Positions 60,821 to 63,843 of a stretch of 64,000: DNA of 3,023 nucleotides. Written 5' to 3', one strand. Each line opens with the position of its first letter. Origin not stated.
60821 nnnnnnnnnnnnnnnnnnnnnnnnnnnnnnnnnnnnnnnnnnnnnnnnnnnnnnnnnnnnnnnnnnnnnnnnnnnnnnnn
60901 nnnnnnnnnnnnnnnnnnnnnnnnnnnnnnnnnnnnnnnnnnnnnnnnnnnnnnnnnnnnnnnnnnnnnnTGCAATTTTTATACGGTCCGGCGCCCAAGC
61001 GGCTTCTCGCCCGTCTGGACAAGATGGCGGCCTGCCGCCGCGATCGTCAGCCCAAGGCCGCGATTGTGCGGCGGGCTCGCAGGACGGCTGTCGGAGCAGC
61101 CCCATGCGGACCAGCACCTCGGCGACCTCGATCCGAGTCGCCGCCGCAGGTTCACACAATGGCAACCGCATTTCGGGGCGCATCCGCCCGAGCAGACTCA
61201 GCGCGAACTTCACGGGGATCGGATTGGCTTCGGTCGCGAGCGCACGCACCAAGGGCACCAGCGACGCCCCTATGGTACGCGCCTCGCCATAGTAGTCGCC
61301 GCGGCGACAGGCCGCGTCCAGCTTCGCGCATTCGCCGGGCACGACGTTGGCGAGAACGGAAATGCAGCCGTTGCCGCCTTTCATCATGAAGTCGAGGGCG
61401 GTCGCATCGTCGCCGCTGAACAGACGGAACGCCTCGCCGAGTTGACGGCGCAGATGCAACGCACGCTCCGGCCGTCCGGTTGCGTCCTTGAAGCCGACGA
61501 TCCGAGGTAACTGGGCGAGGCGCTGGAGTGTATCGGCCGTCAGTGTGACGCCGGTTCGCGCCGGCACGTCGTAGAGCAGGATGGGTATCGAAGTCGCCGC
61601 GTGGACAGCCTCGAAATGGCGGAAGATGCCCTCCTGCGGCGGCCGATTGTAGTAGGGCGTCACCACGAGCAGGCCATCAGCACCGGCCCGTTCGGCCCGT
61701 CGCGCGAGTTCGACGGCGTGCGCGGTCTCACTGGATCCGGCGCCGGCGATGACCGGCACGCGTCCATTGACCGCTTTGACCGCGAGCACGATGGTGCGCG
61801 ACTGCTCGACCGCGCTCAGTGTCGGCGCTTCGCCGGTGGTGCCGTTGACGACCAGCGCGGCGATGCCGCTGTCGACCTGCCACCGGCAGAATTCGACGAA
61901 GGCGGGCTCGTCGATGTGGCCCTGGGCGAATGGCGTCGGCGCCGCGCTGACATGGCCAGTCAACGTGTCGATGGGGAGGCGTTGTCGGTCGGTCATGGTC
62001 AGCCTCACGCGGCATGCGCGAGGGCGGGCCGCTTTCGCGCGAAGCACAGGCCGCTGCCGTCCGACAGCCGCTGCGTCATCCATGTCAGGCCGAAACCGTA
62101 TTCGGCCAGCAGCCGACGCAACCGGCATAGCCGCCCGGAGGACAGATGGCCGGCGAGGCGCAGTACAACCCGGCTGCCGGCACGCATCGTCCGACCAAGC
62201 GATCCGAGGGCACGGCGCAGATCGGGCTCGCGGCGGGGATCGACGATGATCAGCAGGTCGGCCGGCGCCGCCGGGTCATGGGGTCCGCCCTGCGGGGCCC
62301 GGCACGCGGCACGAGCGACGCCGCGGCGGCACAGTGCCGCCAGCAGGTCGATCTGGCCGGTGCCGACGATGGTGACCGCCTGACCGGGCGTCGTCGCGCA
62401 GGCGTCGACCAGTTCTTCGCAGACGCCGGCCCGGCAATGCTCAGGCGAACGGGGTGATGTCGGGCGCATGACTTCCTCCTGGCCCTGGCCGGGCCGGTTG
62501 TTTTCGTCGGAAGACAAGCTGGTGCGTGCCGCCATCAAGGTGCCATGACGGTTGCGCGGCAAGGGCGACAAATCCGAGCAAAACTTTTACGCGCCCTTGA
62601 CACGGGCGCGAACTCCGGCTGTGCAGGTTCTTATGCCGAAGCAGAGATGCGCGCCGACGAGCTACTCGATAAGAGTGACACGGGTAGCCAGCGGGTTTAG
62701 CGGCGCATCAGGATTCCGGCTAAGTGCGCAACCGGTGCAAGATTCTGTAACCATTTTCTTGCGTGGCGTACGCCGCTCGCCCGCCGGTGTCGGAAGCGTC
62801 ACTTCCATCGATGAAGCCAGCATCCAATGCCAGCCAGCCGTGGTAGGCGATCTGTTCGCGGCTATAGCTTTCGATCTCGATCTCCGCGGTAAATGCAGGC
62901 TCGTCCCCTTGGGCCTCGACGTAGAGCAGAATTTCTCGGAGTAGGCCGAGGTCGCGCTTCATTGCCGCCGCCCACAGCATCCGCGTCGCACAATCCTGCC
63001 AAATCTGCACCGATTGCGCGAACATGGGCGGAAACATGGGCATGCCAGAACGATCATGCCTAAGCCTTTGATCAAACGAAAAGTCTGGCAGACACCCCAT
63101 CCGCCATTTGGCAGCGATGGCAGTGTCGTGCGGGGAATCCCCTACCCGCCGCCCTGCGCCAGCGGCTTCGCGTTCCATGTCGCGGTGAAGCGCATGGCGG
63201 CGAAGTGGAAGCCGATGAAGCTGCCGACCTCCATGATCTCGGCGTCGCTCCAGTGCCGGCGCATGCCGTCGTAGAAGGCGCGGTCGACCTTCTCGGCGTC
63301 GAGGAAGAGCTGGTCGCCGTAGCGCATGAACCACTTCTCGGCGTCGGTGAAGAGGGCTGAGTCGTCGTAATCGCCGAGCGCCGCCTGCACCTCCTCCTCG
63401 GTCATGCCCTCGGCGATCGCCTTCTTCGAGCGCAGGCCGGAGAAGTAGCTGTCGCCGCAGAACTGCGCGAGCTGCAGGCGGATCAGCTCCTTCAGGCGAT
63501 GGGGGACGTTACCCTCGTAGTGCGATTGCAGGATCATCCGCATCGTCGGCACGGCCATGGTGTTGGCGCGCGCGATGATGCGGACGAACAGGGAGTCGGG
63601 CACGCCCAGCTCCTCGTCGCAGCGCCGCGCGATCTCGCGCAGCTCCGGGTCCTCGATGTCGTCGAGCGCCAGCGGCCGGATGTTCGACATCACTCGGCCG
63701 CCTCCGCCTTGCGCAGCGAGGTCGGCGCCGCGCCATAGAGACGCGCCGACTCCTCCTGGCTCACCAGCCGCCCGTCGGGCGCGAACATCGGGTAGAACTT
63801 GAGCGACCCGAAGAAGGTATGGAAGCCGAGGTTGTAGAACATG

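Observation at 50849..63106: ~12-kb tRNA-Ser-associated genomic island bounded by a 14-bp direct repeat, carrying a decayed integrase and the whole kdp system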

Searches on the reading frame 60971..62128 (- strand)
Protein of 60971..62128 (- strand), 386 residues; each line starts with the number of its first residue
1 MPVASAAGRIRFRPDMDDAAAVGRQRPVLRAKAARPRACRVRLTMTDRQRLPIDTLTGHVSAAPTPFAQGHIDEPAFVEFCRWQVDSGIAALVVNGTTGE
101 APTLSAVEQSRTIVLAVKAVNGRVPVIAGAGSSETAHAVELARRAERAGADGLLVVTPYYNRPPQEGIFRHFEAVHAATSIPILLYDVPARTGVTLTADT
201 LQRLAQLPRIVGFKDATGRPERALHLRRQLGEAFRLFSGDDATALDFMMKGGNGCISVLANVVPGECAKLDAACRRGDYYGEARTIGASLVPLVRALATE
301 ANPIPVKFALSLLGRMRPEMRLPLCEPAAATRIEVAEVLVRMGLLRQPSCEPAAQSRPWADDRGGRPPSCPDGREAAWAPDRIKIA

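Call 7: search_protein_families(library=pfam, proteins=[window:60971-62128:-])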
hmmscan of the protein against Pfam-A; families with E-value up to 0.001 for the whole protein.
window:60971-62128:- (386 aa): 1 family
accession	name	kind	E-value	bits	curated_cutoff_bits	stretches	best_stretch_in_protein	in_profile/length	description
PF00701.28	DHDPS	-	1.1e-76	257.8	22.1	1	57-339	3-286/289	Dihydrodipicolinate synthetase family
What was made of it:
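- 60968..61996 (-): dapA-like (DHDPS family) gene. Pfam DHDPS, E = 1e-76 (call 7).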

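Call 51: search_protein_families(library=ncbifam, proteins=[window:60971-61996:-], max_evalue=0.001)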
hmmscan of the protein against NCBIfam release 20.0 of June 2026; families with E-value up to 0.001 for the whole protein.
window:60971-61996:- (342 aa): 7 families
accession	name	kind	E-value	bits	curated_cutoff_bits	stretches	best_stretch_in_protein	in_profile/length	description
TIGR00674.1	dapA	equivalog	1.5e-87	293.1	206.15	1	16-295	3-283/286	4-hydroxy-tetrahydrodipicolinate synthase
TIGR02313.1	HpaI-NOT-DapA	exception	6.3e-64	215.6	396.7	1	13-302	2-293/294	2,4-dihydroxyhept-2-ene-1,7-dioic acid aldolase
NF002958.0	PRK03620.1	subfamily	1e-43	149.3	278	1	20-297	19-298/307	5-dehydro-4-deoxyglucarate dehydratase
TIGR03249.1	KdgD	equivalog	6e-40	137.2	373.95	1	16-284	13-284/299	5-dehydro-4-deoxyglucarate dehydratase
NF003164.0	PRK04147.1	equivalog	1.2e-31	110.2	281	1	12-280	4-272/294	N-acetylneuraminate lyase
TIGR00683.1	nanA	equivalog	5.5e-27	94.8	382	1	13-229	2-219/293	N-acetylneuraminate lyase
NF040954.1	Arch_KDGaldase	equivalog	1e-25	90.6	390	1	21-235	9-218/288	bifunctional 2-dehydro-3-deoxy-phosphogluconate/2-dehydro-3-deoxy-6-phosphogalactonate aldolase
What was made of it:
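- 60968..61996 (-): NCBIfam dapA equivalog, 293 bits against a cut-off of 206 (call 51).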

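Call 52: search_protein_families(library=phrogs, proteins=[window:60971-61996:-], max_evalue=0.001)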
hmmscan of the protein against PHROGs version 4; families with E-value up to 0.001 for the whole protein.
window:60971-61996:- (342 aa): 0 families

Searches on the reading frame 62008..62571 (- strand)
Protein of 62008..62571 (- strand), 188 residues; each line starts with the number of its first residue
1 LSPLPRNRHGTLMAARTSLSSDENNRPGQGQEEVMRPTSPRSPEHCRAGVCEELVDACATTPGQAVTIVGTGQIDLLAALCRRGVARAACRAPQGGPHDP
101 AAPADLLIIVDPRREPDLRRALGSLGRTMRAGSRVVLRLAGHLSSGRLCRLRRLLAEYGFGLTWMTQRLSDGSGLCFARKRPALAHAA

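Call 7: search_protein_families(library=pfam, proteins=[window:62008-62571:-])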
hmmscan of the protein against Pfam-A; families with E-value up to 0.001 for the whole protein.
window:62008-62571:- (188 aa): 0 families

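Call 51: search_protein_families(library=ncbifam, proteins=[window:62008-62562:-], max_evalue=0.001)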
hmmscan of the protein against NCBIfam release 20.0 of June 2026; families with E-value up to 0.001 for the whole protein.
window:62008-62562:- (185 aa): 0 families

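Call 52: search_protein_families(library=phrogs, proteins=[window:62008-62562:-], max_evalue=0.001)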
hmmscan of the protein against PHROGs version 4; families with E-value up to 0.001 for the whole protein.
window:62008-62562:- (185 aa): 0 families
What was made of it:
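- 62005..62562 (-): Hypothetical protein of 185 aa, 9 nt upstream of the dapA-like gene. No match in Pfam, NCBIfam or PHROGs (calls 7, 51, 52).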

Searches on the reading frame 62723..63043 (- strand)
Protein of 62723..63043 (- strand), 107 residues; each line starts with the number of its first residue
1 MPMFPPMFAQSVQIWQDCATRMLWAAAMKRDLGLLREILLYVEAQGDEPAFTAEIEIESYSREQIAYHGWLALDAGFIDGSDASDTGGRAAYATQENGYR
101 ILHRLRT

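Call 51: search_protein_families(library=ncbifam, proteins=[window:62723-63043:-], max_evalue=0.001)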
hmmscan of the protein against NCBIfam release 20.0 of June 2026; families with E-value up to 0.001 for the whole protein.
window:62723-63043:- (107 aa): 0 families

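Call 52: search_protein_families(library=phrogs, proteins=[window:62723-63043:-], max_evalue=0.001)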
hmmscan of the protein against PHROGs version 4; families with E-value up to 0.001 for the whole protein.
window:62723-63043:- (107 aa): 1 family
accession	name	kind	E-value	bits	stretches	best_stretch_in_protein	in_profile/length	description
phrog_585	-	unknown function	1.3e-07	32.9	1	28-86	1-66/128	-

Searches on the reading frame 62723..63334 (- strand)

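Call 8: search_protein_families(library=pfam, proteins=[window:62723-63334:-], max_evalue=0.01)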
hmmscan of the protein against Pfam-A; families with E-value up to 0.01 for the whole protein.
window:62723-63334:- (204 aa): 1 family
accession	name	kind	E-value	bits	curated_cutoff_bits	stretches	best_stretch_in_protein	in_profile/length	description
PF10711.15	DUF2513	-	4.1e-09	37.1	29.6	1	126-185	1-61/100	Hypothetical protein (DUF2513)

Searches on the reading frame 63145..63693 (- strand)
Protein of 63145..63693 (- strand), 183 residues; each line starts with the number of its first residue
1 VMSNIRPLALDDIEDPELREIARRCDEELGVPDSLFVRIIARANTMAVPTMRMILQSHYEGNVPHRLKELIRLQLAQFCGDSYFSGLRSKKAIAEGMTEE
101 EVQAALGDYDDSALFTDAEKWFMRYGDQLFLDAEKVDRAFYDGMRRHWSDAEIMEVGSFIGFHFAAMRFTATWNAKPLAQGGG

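Call 8: search_protein_families(library=pfam, proteins=[window:63145-63693:-], max_evalue=0.01)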
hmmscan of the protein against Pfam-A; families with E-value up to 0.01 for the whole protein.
window:63145-63693:- (183 aa): 1 family
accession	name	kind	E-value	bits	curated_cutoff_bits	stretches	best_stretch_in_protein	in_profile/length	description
PF02627.25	CMD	-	4e-06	27.2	23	1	58-120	15-76/84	Carboxymuconolactone decarboxylase family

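Call 9: find_encoding_contigs(protein=window:63145-63690:-, flank=10000, max_places=10)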
Protein window:63145-63690:- (182 aa): 4 contigs read that carry it; 2 places shown.
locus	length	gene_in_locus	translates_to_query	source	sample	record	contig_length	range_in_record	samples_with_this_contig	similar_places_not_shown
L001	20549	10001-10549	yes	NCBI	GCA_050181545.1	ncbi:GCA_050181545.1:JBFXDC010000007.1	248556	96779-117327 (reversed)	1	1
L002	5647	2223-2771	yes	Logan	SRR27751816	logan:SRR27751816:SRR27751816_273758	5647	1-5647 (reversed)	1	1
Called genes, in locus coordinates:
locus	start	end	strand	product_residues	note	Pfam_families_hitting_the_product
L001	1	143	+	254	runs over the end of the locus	PF07978:NIPSNAP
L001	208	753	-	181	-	PF22029:PhyR_sigma2, PF04542:Sigma70_r2, PF08281:Sigma70_r4_2, PF04545:Sigma70_r4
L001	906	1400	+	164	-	PF05239:PRC (weak)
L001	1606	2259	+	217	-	PF00903:Glyoxalase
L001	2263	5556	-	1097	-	PF00289:Biotin_carb_N, PF02786:CPSase_L_D2, PF02785:Biotin_carb_C, PF00364:Biotin_lipoyl, PF25917:BSH_RND (faint), PF01039:Carboxyl_trans, PF03255:ACCA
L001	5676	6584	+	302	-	PF13714:PEP_mutase, PF00463:ICL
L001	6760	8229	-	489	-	PF00890:FAD_binding_2, PF01266:DAO, PF03486:HI0933_like (faint), PF07992:Pyr_redox_2 (faint), PF12831:FAD_oxidored (faint)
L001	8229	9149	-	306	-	PF00892:EamA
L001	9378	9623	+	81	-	-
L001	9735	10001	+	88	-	-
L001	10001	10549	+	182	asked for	PF02627:CMD (weak)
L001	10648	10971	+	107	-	PF10711:DUF2513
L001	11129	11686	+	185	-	-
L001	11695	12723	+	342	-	PF00701:DHDPS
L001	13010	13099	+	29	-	PF09604:Potass_KdpF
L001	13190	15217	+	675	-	PF00122:E1-E2_ATPase, PF00702:Hydrolase, PF12710:HAD (weak)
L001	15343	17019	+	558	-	PF03814:KdpA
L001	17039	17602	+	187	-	PF02669:KdpC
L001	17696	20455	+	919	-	PF02702:KdpD, PF00582:Usp, PF13493:DUF4118, PF13492:GAF_3, PF00512:HisKA, PF02518:HATPase_c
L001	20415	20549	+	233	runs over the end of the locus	PF00072:Response_reg, PF00486:Trans_reg_C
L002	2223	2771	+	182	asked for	PF02627:CMD (weak)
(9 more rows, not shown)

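Call 16: find_homologous_proteins(query=window:63145-63690:-, max_evalue=1e-20)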
Query window:63145-63690:- (182 aa): 23 proteins with E <= 1e-20 among 174 candidates.
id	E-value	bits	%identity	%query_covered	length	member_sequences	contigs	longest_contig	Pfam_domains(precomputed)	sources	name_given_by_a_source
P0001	8.8e-106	369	89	100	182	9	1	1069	PF02627.26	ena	-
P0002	8.1e-59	216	57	98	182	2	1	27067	PF02627.26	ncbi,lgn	-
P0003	1.4e-57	212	56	98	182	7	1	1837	-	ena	-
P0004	4.4e-57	211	55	97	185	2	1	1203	-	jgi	jgi:alkylhydroperoxidase family enzyme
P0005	7.1e-57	210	55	99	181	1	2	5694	-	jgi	jgi:alkylhydroperoxidase family enzyme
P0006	1.9e-56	209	57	95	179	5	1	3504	-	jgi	jgi:alkylhydroperoxidase family enzyme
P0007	2.0e-56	209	54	98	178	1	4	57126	-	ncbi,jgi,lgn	jgi:alkylhydroperoxidase family enzyme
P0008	8.0e-56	207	53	97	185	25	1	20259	-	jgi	jgi:alkylhydroperoxidase family enzyme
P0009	1.1e-55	206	55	99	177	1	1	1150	-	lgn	-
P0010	5.5e-55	204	56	95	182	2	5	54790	-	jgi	jgi:alkylhydroperoxidase family enzyme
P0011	2.2e-54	202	54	99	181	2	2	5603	-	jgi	jgi:alkylhydroperoxidase family enzyme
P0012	2.6e-54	202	54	95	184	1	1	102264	-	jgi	-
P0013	8.2e-54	200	53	95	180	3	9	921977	-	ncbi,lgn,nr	ncbi:MAG: carboxymuconolactone decarboxylase family protein [Burkholderiales bacterium]|nr:carboxymu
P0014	2.8e-53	198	55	92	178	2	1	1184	-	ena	-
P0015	2.8e-53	198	53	99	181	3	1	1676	-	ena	-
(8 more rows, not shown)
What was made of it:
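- Tried and rejected: Homologues of the AhpD-like flank protein (call 16).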

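Call 27: find_homologous_proteins(query=L001:6763-8229:-, max_evalue=1e-60)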
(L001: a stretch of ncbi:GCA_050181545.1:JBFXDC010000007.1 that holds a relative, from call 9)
Query L001:6763-8229:- (489 aa): 5878 proteins with E <= 1e-60 among 8000 candidates; the best 120 are listed.
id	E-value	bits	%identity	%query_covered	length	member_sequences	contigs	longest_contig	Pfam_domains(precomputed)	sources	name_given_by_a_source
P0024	0.0e+0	1050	96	100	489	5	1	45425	PF01266.31,PF00890.31,PF07992.21,PF12831.14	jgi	-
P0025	2.9e-235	800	73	99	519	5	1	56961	PF01266.31,PF00890.31,PF07992.21,PF03486.21,PF12831.14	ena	-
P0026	1.8e-219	748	69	99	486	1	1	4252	PF01266.31,PF00890.31,PF07992.21,PF03486.21,PF01262.28,PF05834.19,PF12831.14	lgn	-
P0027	3.2e-219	747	69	97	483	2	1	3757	PF01266.31,PF00890.31,PF07992.21,PF03486.21,PF01494.26,PF12831.14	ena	-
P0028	6.0e-219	746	69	98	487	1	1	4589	PF01266.31,PF00890.31,PF07992.21,PF03486.21,PF01262.28,PF05834.19,PF12831.14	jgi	jgi:tricarballylate dehydrogenase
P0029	2.1e-218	744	69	97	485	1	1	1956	PF01266.31,PF13450.13,PF00890.31,PF07992.21,PF03486.21,PF01262.28,PF05834.19,PF12831.14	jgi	jgi:tricarballylate dehydrogenase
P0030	2.2e-218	744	68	98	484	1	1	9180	PF01266.31,PF00890.31,PF07992.21,PF03486.21,PF01262.28,PF05834.19,PF12831.14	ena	-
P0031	2.2e-218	744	68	98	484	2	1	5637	PF01266.31,PF00890.31,PF07992.21,PF03486.21,PF01262.28,PF05834.19,PF12831.14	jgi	-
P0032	5.3e-218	743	69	98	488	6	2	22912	PF01266.31,PF00890.31,PF07992.21,PF03486.21,PF01262.28,PF12831.14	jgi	-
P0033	5.9e-218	743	69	97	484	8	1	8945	PF01266.31,PF13450.13,PF00890.31,PF07992.21,PF03486.21,PF01262.28,PF05834.19,PF01494.26,PF12831.14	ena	-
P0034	6.0e-218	743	69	97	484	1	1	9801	PF01266.31,PF00890.31,PF07992.21,PF03486.21,PF01262.28,PF05834.19,PF12831.14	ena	-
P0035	1.0e-217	742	69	97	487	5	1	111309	PF01266.31,PF00890.31,PF07992.21,PF03486.21,PF01262.28,PF12831.14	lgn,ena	-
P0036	1.1e-217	742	66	98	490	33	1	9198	PF01266.31,PF00890.31,PF07992.21,PF03486.21,PF01262.28,PF05834.19,PF12831.14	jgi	jgi:tricarballylate dehydrogenase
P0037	1.9e-217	741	67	100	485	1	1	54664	PF01266.31,PF00890.31,PF07992.21,PF03486.21,PF01262.28,PF12831.14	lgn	-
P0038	1.9e-217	741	69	97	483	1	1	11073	PF01266.31,PF00890.31,PF07992.21,PF03486.21,PF01262.28,PF05834.19,PF01494.26,PF12831.14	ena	-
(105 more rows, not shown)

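Call 28: find_encoding_contigs(protein=P0024, flank=10000, max_places=5)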
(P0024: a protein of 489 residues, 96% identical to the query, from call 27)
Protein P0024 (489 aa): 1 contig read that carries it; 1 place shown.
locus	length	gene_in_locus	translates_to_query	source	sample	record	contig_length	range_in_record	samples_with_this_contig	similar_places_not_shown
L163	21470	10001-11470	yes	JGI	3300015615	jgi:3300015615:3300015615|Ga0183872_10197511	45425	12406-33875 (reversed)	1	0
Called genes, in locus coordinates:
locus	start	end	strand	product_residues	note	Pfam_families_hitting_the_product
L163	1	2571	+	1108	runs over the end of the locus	PF00536:SAM_1, PF07647:SAM_2, PF00211:Guanylate_cyc, PF13191:AAA_16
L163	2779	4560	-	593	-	PF02538:Hydantoinase_B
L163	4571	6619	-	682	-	PF05378:Hydant_A_N, PF01968:Hydantoinase_A, PF19278:Hydant_A_C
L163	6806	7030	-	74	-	-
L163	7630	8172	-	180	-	PF02627:CMD (weak)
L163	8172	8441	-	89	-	-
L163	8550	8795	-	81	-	-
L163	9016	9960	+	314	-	PF00892:EamA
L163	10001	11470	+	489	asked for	PF00890:FAD_binding_2, PF01266:DAO, PF07992:Pyr_redox_2 (faint), PF12831:FAD_oxidored (weak)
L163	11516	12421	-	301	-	PF02548:Pantoate_transf (faint), PF13714:PEP_mutase, PF00463:ICL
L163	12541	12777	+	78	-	PF09957:VapB_antitoxin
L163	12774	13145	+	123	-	PF01850:PIN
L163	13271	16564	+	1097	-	PF00289:Biotin_carb_N, PF02786:CPSase_L_D2, PF02785:Biotin_carb_C, PF00364:Biotin_lipoyl, PF01039:Carboxyl_trans, PF03255:ACCA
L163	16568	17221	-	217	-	PF00903:Glyoxalase (weak)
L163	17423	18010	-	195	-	PF05239:PRC (faint)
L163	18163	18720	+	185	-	PF04542:Sigma70_r2, PF22029:PhyR_sigma2, PF08281:Sigma70_r4_2, PF04545:Sigma70_r4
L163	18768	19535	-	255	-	PF07978:NIPSNAP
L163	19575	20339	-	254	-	PF07978:NIPSNAP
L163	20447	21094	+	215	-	PF01323:DSBA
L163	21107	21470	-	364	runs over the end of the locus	-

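Call 29: find_encoding_contigs(protein=P0025, flank=10000, max_places=5)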
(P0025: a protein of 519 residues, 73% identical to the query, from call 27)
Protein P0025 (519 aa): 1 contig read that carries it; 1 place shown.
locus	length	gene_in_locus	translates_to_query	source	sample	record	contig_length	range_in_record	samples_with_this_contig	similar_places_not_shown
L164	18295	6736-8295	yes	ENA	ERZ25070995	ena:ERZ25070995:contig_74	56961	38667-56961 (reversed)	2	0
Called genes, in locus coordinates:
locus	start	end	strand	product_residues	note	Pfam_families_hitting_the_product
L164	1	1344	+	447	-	?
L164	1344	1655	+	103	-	PF22302:DUF6968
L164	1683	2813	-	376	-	PF20256:MoCoBD_2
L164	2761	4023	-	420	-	PF01315:Ald_Xan_dh_C, PF02738:MoCoBD_1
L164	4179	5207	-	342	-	PF00180:Iso_dh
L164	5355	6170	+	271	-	PF02311:AraC_binding (faint), PF07883:Cupin_2 (weak), PF00190:Cupin_1 (weak), PF07883:Cupin_2 (weak)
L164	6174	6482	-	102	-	-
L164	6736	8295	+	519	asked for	PF00890:FAD_binding_2, PF01266:DAO, PF03486:HI0933_like (faint), PF07992:Pyr_redox_2 (faint), PF12831:FAD_oxidored (weak)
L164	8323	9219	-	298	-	PF13714:PEP_mutase, PF00463:ICL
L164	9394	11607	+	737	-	PF07992:Pyr_redox_2, PF00070:Pyr_redox (weak), PF00586:AIRS, PF02769:AIRS_C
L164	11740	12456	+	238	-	-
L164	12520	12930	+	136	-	-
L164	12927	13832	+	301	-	PF13276:HTH_21, PF00665:rve, PF13683:rve_3, PF13333:rve_2 (faint)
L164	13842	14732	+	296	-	PF01609:DDE_Tnp_1, PF13751:DDE_Tnp_1_6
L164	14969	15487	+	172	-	PF01694:Rhomboid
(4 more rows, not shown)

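Call 47: find_encoding_contigs(protein=P0001, flank=10000, max_places=5)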
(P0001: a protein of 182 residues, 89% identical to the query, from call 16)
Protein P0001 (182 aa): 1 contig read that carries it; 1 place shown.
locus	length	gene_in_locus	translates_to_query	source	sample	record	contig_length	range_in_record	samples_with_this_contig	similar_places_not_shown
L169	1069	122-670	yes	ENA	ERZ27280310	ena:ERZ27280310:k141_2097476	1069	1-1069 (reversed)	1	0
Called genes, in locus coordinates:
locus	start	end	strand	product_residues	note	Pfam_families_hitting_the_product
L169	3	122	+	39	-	?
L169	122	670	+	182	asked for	PF02627:CMD (weak)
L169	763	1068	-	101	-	?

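Call 51: search_protein_families(library=ncbifam, proteins=[window:63145-63690:-, L001:9735-9998:+, L001:9378-9620:+], max_evalue=0.001)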
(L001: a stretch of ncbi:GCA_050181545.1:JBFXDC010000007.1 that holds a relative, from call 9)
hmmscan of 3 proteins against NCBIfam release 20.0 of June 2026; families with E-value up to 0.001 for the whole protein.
window:63145-63690:- (182 aa): 1 family
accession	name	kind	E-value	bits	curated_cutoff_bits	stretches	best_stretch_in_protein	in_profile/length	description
NF053654.1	GroundWater_YciW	equivalog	1.1e-10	41.5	310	1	40-169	38-166/179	YciW-related (seleno)protein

L001:9735-9998:+ (88 aa): 0 families

L001:9378-9620:+ (81 aa): 0 families
